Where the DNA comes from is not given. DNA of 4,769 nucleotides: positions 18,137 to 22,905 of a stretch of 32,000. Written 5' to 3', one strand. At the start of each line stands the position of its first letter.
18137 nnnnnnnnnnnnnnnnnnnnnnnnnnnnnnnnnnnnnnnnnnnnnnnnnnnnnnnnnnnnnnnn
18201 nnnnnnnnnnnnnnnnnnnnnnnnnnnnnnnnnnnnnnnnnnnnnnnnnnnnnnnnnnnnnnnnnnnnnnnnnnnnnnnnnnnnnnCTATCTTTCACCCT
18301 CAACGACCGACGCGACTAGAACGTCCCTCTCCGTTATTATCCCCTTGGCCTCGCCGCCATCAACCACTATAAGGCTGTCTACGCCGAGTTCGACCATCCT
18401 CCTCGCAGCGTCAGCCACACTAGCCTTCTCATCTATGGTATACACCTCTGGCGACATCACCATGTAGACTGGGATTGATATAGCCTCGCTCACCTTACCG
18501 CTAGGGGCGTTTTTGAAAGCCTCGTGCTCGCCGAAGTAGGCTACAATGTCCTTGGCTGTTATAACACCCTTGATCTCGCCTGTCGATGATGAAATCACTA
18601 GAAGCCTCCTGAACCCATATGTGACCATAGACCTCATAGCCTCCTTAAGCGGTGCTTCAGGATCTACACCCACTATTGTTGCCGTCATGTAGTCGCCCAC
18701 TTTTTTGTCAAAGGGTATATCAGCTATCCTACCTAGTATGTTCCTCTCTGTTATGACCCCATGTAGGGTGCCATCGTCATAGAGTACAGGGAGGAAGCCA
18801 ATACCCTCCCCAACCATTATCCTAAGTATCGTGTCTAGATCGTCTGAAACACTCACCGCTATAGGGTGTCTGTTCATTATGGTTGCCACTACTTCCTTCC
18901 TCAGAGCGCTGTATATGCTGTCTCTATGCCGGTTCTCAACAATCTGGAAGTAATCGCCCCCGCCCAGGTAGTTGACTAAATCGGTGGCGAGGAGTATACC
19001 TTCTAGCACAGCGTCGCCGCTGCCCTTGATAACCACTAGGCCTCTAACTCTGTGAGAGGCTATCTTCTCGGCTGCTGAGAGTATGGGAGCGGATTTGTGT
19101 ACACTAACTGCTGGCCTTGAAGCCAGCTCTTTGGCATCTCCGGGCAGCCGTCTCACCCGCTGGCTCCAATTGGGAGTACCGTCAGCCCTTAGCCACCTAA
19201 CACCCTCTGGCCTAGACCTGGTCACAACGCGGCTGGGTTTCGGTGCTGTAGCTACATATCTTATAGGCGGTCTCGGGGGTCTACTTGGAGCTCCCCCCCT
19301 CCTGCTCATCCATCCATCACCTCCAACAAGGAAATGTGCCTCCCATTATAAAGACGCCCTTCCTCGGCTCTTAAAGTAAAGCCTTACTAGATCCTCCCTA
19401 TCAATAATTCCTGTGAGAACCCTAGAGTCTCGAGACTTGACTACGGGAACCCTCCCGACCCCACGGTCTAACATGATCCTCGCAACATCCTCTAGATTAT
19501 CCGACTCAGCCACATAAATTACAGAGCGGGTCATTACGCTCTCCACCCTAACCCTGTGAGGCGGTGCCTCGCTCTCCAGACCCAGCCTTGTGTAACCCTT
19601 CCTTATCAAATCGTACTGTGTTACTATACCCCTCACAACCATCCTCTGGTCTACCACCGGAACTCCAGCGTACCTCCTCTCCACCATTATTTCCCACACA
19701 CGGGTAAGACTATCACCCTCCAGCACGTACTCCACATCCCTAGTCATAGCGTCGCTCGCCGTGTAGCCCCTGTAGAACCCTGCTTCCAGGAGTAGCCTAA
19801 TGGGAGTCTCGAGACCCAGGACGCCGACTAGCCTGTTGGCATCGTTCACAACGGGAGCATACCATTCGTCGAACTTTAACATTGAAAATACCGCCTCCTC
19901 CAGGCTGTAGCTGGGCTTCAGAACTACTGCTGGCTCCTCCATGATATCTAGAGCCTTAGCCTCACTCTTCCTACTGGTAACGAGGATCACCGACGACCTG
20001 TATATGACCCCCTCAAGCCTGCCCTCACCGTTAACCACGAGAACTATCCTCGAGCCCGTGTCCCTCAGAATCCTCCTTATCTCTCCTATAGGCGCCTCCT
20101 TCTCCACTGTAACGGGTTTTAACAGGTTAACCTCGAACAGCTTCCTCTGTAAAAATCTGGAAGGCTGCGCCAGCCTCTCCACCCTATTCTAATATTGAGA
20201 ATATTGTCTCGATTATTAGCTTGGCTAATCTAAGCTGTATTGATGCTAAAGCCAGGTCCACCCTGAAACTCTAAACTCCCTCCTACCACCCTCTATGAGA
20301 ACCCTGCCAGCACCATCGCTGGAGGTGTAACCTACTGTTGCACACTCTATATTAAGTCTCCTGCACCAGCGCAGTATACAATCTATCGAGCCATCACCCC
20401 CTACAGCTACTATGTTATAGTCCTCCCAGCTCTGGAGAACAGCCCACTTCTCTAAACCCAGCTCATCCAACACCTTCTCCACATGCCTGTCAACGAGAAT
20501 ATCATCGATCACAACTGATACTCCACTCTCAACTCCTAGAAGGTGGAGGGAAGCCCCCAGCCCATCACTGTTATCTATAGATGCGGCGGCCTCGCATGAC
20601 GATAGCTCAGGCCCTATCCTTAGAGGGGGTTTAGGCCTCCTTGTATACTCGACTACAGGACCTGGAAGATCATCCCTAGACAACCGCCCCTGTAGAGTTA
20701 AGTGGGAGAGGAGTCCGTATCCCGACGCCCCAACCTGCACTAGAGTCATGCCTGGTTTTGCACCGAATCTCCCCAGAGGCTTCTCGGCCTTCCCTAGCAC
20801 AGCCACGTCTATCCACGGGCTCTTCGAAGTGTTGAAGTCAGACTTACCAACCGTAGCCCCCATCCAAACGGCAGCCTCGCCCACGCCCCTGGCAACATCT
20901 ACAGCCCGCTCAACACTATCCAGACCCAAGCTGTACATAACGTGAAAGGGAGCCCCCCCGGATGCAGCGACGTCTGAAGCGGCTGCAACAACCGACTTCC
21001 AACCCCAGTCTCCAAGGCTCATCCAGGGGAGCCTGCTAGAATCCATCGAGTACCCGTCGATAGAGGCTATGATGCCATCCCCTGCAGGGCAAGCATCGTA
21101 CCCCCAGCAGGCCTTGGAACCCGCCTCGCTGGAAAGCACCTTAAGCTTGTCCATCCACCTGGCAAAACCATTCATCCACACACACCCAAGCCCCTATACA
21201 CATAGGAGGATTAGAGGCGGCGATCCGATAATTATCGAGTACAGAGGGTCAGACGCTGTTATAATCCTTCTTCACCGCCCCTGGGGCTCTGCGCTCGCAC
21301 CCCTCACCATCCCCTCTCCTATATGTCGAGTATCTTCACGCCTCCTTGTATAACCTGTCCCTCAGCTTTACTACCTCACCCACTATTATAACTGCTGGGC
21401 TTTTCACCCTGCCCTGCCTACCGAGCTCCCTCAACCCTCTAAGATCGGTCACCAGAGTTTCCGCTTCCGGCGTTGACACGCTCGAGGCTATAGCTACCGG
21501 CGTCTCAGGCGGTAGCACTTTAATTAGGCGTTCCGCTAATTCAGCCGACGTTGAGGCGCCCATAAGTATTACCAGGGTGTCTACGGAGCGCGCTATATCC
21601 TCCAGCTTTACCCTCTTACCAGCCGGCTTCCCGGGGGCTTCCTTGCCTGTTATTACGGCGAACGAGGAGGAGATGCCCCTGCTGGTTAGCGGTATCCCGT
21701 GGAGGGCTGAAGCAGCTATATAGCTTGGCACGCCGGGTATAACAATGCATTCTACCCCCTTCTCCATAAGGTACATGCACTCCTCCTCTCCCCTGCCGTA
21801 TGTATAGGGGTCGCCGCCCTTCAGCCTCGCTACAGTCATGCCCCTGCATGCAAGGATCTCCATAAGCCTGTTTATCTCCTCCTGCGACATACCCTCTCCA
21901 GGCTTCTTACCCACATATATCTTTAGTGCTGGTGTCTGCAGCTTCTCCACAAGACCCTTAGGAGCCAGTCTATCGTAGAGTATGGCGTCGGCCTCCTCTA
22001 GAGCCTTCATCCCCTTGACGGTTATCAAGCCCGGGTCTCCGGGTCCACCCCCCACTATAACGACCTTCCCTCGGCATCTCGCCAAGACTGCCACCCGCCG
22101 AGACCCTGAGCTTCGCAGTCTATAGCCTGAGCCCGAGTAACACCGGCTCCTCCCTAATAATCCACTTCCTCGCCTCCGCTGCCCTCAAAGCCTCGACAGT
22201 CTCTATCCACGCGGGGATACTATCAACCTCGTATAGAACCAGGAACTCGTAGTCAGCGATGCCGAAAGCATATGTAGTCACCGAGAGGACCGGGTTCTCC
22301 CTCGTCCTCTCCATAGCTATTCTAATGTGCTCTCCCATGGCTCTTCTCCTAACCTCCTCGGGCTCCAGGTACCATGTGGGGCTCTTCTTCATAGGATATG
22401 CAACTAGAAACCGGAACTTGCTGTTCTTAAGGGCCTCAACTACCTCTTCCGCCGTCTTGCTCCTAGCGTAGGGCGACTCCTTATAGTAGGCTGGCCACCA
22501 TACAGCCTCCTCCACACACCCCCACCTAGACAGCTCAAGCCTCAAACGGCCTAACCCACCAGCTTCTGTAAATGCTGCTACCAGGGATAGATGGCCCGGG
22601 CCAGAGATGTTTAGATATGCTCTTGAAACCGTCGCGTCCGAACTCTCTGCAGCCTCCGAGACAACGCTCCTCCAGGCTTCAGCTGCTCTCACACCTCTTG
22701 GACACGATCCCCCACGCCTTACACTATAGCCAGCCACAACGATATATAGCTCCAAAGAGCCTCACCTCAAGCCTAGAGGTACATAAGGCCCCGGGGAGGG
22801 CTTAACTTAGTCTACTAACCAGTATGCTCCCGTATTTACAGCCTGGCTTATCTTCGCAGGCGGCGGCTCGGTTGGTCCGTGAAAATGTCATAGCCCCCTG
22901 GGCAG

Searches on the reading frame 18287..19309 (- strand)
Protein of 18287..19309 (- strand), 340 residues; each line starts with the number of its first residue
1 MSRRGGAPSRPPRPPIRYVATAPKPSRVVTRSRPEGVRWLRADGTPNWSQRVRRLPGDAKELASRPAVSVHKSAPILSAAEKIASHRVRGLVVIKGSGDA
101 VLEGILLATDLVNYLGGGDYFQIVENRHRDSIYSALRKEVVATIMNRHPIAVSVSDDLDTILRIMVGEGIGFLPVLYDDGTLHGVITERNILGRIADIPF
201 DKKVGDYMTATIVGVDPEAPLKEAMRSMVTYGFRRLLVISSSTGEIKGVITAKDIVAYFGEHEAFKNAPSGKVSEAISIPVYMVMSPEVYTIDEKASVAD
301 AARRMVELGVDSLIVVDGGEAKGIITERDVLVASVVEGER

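Call 80: search_protein_families(library=pfam, proteins=[window:18287-19309:-], max_evalue=0.00001)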
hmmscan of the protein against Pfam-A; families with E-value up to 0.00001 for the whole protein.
window:18287-19309:- (340 aa): 1 family
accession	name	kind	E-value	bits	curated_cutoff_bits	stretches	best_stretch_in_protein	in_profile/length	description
PF00571.33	CBS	-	4e-46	155.6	24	4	204-259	1-55/57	CBS domain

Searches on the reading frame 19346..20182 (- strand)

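Call 80: search_protein_families(library=pfam, proteins=[window:19346-20182:-], max_evalue=0.00001)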
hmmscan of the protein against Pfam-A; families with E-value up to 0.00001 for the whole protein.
window:19346-20182:- (278 aa): 1 family
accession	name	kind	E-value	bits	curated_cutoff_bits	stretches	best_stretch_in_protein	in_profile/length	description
PF00571.33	CBS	-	5.9e-43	145.4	24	4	213-269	1-55/57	CBS domain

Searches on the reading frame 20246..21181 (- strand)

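Call 80: search_protein_families(library=pfam, proteins=[window:20246-21181:-], max_evalue=0.00001)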
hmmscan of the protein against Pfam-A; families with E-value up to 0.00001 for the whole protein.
window:20246-21181:- (311 aa): 1 family
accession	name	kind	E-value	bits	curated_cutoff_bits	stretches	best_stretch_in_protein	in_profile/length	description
PF00586.29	AIRS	-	8.6e-10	39.5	24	1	32-131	10-111/112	AIR synthase related protein, N-terminal domain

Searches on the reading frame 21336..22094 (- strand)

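Call 80: search_protein_families(library=pfam, proteins=[window:21336-22094:-], max_evalue=0.00001)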
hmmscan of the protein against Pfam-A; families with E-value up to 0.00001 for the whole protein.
window:21336-22094:- (252 aa): 1 family
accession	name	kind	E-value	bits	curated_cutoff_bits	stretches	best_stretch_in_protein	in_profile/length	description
PF00590.25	TP_methylase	-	9.7e-46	156.8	27.8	1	10-219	1-209/212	Tetrapyrrole (Corrin/Porphyrin) Methylases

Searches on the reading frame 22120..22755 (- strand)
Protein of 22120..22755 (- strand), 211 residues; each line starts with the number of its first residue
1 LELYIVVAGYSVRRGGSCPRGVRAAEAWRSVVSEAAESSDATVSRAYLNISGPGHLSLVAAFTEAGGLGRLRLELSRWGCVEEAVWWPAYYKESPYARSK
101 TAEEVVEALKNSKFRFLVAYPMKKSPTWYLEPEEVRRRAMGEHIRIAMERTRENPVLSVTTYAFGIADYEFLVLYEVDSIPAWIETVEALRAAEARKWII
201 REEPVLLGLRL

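Call 81: search_protein_families(library=pfam, proteins=[window:22120-22755:-], max_evalue=0.00001)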
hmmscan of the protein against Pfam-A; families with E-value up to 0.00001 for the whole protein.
window:22120-22755:- (211 aa): 1 family
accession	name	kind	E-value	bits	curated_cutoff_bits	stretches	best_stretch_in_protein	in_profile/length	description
PF06778.18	Chlor_dismutase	-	7.7e-37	127.2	25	1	24-210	4-188/189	Chlorite dismutase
